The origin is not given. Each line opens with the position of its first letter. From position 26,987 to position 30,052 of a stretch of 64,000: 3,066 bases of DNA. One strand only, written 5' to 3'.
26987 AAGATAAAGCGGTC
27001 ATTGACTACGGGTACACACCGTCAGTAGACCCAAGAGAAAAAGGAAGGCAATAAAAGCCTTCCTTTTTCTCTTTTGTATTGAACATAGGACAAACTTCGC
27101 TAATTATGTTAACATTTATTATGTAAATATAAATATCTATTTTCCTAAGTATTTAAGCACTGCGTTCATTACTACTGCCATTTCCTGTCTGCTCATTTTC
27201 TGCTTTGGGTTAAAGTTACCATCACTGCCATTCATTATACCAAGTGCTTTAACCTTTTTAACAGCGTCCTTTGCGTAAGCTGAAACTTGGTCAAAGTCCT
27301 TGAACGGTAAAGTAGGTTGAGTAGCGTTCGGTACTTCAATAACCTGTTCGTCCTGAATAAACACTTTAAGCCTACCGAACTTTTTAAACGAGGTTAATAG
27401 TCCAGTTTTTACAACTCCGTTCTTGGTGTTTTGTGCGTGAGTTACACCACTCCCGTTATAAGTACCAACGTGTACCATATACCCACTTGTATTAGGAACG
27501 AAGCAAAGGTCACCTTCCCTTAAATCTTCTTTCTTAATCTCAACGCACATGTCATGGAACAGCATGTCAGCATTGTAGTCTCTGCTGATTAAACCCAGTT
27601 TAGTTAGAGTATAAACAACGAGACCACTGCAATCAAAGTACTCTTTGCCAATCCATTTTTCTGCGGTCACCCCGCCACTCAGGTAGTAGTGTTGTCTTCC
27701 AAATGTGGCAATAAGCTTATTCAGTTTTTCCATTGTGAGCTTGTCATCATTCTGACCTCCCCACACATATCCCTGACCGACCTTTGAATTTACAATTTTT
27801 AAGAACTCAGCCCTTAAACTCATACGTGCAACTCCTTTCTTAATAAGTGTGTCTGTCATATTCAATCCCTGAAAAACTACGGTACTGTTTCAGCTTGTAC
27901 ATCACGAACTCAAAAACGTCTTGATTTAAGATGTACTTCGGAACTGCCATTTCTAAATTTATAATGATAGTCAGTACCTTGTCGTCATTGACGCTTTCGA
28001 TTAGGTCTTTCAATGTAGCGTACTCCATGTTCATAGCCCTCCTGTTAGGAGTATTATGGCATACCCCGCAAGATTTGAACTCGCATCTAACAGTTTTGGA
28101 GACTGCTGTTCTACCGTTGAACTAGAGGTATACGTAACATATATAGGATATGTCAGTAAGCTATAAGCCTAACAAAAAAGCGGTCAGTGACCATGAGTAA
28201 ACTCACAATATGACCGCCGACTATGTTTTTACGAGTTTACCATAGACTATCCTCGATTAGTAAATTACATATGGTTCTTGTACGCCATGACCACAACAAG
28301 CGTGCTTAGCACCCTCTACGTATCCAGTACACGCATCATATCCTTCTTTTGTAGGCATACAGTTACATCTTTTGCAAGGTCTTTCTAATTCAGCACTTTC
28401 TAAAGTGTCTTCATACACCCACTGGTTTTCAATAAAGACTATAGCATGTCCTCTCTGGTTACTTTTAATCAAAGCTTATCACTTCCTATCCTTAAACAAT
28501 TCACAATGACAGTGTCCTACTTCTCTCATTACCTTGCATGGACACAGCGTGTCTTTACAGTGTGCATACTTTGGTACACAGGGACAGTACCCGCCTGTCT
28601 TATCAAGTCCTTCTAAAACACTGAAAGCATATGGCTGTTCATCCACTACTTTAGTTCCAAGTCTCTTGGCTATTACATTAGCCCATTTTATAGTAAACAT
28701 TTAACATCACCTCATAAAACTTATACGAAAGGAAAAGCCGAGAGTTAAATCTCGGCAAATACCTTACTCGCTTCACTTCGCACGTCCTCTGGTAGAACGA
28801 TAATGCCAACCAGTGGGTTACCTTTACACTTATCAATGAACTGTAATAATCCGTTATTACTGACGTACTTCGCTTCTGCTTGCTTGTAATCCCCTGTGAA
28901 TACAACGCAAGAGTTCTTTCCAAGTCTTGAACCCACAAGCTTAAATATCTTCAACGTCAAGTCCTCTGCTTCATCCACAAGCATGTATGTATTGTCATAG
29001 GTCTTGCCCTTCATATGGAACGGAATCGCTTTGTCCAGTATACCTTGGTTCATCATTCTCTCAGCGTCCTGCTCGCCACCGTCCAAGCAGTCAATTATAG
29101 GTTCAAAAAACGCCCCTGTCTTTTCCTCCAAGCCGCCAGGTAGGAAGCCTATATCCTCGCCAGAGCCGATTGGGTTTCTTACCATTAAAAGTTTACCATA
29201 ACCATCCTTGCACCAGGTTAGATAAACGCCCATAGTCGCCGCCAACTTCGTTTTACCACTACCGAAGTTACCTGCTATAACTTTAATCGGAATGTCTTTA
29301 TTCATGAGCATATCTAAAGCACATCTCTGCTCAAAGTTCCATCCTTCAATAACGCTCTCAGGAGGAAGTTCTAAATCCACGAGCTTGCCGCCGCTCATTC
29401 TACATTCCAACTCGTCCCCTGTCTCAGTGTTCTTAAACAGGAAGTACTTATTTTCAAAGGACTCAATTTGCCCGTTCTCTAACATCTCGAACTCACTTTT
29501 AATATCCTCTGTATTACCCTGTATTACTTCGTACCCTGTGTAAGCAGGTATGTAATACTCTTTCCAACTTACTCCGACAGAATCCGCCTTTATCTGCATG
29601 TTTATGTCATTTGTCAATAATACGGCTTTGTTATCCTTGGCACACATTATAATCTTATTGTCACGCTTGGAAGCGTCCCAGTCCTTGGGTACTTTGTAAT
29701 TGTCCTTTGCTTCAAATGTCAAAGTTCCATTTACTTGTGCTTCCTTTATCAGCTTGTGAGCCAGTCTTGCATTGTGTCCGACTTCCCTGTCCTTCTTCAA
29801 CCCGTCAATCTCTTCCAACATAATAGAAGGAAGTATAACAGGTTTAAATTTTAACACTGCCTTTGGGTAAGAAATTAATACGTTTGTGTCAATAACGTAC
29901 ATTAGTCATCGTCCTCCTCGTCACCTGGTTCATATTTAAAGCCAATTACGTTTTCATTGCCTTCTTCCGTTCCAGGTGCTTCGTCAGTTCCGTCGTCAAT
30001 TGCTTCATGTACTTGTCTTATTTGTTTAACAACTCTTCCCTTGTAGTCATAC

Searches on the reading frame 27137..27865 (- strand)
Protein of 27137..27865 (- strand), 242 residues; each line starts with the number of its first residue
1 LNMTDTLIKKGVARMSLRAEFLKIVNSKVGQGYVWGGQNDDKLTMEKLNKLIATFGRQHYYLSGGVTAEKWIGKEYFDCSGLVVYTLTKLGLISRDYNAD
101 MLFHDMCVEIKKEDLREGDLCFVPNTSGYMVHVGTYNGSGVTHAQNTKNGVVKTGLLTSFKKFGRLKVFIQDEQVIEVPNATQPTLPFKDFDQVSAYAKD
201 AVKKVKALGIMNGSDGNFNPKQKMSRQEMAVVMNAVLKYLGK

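Call 3: search_protein_families(library=pfam, proteins=[window:27137-27865:-], max_evalue=10)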
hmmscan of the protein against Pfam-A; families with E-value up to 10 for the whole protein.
window:27137-27865:- (242 aa): 2 families
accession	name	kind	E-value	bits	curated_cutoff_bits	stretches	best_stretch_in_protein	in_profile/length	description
PF00395.25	SLH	-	2.7e-13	50.1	20.8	1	187-230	1-44/44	S-layer homology domain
PF00877.26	NLPC_P60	-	2.3e-10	40.8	23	1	58-152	12-87/105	NlpC/P60 family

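Call 9: search_protein_families(library=phrogs, proteins=[window:27137-27865:-], max_evalue=0.01)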
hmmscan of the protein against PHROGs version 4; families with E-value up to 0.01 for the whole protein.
window:27137-27865:- (242 aa): 6 families
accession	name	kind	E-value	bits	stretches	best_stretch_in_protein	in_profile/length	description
phrog_329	-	tail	1.7e-13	50.7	1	11-184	528-660/949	minor tail protein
phrog_12508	-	unknown function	5.4e-06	27.1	1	73-162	161-249/260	-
phrog_20208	-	unknown function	3.3e-05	23.4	1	176-239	499-562/697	-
phrog_400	-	tail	0.0006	19.8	1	73-160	553-639/654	tail protein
phrog_25111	-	tail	0.0036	17.5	1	75-140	236-302/333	tail protein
phrog_670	-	lysis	0.0045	16.9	1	187-241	412-467/596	endolysin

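Call 75: search_dna_similar(query=window:27137-27865:-, collection=phages, mode=protein, max_rows=25, max_evalue=0.00001)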
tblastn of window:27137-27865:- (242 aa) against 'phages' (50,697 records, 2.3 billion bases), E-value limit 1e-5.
Records with a match: 3; places in all: 3; records where one place covers at least 80% of the query: 0.
Best place of each record, by identity: <60% 3.
By first word of the organism name: Streptomyces 2; Bacteriophage 1.
By host as written in the record: Streptomyces griseofuscus ATCC 23916 2; - 1.
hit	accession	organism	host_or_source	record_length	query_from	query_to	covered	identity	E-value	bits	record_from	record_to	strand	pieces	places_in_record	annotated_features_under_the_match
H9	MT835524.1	Bacteriophage sp.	human fecal samples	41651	20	188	70%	29.2%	1e-6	55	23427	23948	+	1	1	record has no annotation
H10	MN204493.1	Streptomyces phage Zuko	Streptomyces griseofuscus ATCC 23916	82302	70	166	40%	40.2%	6e-6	52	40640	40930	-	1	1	53: peptidase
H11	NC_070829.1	Streptomyces phage Zuko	Streptomyces griseofuscus ATCC 23916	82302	70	166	40%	40.2%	6e-6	52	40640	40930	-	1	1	53: peptidase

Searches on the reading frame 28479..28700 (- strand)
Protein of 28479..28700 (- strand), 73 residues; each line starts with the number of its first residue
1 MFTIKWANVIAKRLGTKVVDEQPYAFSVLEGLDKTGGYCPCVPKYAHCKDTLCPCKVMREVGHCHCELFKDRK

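Call 94: search_protein_families(library=phrogs, proteins=[window:28479-28700:-], max_evalue=0.001)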
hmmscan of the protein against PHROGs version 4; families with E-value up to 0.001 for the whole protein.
window:28479-28700:- (73 aa): 1 family
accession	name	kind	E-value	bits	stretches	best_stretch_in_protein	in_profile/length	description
phrog_38239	-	unknown function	2.9e-09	38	1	28-70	16-59/63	-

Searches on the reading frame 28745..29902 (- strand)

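Call 10: search_protein_families(library=pfam, proteins=[window:28745-29902:-], max_evalue=0.01)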
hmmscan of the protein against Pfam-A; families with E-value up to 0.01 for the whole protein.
window:28745-29902:- (385 aa): 4 families
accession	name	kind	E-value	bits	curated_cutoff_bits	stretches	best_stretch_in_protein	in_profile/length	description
PF02562.22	PhoH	-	1.1e-32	113.6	27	1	185-378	2-196/205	PhoH-like protein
PF13638.12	PIN_4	-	1.7e-21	77.3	21.9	1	2-116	1-131/132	PIN domain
PF13245.12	AAA_19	-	0.0021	18.7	25.1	0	297-342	84-129/134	AAA domain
PF13604.12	AAA_30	-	0.0047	17.1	27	0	302-344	87-130/191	AAA domain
